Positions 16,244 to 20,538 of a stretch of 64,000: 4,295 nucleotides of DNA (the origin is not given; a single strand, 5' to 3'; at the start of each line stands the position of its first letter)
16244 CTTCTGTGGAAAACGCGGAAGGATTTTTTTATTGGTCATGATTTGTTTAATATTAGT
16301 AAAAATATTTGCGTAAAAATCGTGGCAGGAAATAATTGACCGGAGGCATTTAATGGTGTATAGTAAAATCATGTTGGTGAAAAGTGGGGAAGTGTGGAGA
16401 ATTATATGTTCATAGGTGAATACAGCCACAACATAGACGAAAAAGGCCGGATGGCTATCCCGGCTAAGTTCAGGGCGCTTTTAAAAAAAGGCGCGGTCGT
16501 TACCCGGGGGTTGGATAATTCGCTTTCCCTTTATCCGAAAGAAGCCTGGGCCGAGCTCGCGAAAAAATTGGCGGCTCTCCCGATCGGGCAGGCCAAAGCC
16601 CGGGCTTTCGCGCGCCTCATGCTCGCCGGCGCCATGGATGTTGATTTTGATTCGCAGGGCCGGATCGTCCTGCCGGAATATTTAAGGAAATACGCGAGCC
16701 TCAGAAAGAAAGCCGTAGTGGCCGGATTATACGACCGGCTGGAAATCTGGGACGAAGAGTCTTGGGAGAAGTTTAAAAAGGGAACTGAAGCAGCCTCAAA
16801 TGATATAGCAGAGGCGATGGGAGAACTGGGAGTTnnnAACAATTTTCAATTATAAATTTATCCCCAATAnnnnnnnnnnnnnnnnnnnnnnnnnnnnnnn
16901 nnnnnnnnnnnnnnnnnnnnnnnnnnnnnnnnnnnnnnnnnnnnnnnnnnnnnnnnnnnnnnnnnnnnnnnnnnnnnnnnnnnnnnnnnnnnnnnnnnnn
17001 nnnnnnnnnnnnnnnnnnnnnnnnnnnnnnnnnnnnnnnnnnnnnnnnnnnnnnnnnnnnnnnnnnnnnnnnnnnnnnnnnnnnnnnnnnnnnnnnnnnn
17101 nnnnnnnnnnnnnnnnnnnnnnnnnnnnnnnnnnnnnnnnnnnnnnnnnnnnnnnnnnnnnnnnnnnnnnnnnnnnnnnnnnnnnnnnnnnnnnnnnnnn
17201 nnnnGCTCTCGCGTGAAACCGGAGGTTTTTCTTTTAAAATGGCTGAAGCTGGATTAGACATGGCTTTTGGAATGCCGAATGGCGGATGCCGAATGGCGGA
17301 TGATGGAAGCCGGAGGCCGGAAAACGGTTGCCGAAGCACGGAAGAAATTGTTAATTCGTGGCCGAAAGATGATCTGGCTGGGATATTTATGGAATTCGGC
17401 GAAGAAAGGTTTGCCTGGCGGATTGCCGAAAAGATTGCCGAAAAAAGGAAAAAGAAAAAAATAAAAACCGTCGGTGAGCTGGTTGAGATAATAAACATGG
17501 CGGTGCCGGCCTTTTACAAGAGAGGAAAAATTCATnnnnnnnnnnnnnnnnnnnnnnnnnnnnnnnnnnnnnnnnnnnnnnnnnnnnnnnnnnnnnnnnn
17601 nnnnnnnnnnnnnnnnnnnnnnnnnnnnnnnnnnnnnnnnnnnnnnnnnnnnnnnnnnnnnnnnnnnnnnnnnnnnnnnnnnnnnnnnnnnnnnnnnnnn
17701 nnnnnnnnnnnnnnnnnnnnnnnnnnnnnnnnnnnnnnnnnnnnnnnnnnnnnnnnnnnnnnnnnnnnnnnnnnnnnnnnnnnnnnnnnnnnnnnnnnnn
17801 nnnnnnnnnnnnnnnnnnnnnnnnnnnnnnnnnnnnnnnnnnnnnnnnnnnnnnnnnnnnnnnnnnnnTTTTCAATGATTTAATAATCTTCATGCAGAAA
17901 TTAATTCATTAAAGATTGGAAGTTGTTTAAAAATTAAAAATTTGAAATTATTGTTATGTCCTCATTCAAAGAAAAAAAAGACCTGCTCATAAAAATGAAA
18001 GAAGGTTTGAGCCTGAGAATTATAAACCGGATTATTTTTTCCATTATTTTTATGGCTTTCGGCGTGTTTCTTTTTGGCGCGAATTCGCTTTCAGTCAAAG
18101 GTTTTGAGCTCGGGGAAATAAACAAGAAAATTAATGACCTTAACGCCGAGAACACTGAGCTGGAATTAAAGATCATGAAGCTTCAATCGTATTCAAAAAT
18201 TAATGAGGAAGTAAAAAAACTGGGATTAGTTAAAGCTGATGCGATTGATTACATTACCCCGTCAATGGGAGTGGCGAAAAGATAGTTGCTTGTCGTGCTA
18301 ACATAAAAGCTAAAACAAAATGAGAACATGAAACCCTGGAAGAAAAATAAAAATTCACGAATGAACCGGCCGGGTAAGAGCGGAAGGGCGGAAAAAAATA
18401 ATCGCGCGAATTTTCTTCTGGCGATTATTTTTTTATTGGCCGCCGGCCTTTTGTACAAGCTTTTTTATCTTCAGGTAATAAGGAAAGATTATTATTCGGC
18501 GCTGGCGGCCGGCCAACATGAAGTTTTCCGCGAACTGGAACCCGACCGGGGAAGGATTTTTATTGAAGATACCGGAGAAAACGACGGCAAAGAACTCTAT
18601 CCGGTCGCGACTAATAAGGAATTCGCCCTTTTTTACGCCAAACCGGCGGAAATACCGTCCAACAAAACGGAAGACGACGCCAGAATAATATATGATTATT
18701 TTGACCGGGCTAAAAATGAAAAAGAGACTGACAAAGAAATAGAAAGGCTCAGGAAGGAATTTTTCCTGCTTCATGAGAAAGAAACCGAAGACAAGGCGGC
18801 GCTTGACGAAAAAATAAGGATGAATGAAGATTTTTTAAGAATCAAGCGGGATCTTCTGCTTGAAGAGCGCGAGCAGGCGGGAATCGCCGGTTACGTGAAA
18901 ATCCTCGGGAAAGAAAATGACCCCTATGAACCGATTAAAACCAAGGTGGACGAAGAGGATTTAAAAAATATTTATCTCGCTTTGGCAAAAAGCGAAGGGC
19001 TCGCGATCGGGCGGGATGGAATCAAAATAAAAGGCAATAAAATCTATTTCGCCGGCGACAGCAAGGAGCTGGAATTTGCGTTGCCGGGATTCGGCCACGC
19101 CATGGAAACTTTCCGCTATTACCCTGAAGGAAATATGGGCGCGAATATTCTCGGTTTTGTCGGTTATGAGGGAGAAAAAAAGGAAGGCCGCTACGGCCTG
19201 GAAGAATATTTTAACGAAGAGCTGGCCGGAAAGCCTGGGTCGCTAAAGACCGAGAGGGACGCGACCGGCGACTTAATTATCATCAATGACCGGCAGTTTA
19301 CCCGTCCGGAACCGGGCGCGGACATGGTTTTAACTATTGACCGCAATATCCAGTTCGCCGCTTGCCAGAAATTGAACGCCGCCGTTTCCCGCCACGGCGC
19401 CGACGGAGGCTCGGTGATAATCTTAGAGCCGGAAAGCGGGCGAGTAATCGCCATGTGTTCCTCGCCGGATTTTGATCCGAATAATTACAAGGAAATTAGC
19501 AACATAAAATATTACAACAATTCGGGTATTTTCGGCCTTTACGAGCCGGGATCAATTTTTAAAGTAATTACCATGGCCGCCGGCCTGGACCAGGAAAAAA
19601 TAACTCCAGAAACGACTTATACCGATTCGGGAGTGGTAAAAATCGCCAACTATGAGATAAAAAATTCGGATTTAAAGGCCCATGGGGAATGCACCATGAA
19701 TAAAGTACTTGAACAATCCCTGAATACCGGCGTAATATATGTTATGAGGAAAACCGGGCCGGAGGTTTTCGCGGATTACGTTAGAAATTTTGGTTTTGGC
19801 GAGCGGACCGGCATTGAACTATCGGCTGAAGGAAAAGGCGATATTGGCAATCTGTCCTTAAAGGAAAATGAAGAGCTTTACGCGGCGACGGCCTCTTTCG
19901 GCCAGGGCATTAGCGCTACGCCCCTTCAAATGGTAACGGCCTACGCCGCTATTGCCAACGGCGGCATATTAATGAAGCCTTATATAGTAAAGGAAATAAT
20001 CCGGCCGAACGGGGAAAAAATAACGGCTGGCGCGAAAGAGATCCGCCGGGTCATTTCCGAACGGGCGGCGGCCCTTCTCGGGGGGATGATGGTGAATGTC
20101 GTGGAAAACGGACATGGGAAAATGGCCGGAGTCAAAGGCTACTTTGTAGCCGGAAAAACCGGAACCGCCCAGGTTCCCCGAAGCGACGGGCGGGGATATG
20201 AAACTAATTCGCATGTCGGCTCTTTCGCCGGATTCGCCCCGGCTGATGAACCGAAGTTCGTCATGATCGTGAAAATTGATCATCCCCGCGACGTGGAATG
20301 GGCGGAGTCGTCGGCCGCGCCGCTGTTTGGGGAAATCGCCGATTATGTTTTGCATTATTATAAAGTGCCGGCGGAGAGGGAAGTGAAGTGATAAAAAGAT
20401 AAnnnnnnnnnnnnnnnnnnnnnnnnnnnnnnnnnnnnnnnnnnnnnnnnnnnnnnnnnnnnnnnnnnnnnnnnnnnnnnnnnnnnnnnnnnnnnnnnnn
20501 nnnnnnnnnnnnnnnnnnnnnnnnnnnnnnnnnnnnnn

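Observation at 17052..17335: rsmH carries word repeats, including an exact 14-nt tandem duplication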

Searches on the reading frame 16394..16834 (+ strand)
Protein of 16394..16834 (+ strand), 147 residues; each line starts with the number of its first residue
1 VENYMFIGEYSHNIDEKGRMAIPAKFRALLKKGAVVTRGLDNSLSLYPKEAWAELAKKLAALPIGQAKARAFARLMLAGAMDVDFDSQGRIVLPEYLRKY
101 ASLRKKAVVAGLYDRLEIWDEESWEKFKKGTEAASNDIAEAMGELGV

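Call 4: search_protein_families(library=pfam, proteins=[window:16394-16834:+])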
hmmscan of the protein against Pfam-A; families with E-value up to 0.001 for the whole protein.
window:16394-16834:+ (147 aa): 1 family
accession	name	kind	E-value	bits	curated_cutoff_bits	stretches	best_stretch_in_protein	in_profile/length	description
PF02381.23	MraZ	-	8.2e-39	131.9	23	2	5-74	1-71/72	MraZ protein, putative antitoxin-like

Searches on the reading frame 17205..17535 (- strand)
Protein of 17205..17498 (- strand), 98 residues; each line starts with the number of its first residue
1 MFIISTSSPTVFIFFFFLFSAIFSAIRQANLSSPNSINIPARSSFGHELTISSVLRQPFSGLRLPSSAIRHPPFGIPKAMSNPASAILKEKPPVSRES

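Call 72: search_protein_families(library=pfam, proteins=[window:17205-17498:-, window:17257-17535:-], max_evalue=0.1)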
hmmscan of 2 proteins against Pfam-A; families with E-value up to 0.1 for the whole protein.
window:17205-17498:- (98 aa): 0 families

window:17257-17535:- (93 aa): 1 family
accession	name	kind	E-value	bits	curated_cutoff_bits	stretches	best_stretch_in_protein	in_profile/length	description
PF19117.5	Mim2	-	0.042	13.9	27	1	17-37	11-31/45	Mitochondrial import 2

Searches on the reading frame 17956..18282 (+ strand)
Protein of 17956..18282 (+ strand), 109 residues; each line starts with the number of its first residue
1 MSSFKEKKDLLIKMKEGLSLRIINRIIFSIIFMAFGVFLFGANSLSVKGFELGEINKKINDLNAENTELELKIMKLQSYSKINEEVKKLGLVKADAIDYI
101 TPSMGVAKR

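Call 4: search_protein_families(library=pfam, proteins=[window:17956-18282:+])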
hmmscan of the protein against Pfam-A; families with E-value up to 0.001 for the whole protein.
window:17956-18282:+ (109 aa): 2 families
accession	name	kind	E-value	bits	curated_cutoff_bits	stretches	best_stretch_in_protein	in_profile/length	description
PF04977.20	DivIC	-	2.3e-06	27.8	28.9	1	28-101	2-77/80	Septum formation initiator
PF19579.4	FtsL_2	-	6.4e-06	26.4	24.6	1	27-94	18-87/100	Bacteriodetes cell division protein (FtsL-like)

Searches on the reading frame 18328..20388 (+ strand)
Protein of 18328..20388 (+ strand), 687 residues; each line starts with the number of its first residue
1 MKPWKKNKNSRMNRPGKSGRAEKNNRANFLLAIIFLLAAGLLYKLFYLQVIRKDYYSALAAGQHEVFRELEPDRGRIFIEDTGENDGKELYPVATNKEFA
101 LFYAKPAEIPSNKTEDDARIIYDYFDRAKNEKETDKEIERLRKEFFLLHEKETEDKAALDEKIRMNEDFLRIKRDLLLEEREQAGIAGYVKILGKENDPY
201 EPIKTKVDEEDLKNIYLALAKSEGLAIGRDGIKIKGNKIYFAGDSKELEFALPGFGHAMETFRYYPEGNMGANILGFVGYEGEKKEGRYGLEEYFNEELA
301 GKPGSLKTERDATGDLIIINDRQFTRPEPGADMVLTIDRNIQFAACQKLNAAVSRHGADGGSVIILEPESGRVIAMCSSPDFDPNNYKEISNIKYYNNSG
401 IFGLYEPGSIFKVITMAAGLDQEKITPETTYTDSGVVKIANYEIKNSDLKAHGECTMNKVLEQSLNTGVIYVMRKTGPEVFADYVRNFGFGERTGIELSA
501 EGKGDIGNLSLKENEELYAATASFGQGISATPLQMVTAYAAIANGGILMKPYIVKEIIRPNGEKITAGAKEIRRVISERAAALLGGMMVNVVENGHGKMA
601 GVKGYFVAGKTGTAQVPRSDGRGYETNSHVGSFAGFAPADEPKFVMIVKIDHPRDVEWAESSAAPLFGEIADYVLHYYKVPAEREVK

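Call 4: search_protein_families(library=pfam, proteins=[window:18328-20388:+])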
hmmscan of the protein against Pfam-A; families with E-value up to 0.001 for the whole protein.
window:18328-20388:+ (687 aa): 2 families
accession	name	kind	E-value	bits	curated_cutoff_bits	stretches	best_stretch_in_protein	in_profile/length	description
PF00905.27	Transpeptidase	-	1.6e-73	248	22.1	1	361-671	1-298/299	Penicillin binding protein transpeptidase domain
PF03717.20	PBP_dimer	-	8.3e-07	30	24.4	1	92-316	16-175/180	Penicillin-binding Protein dimerisation domain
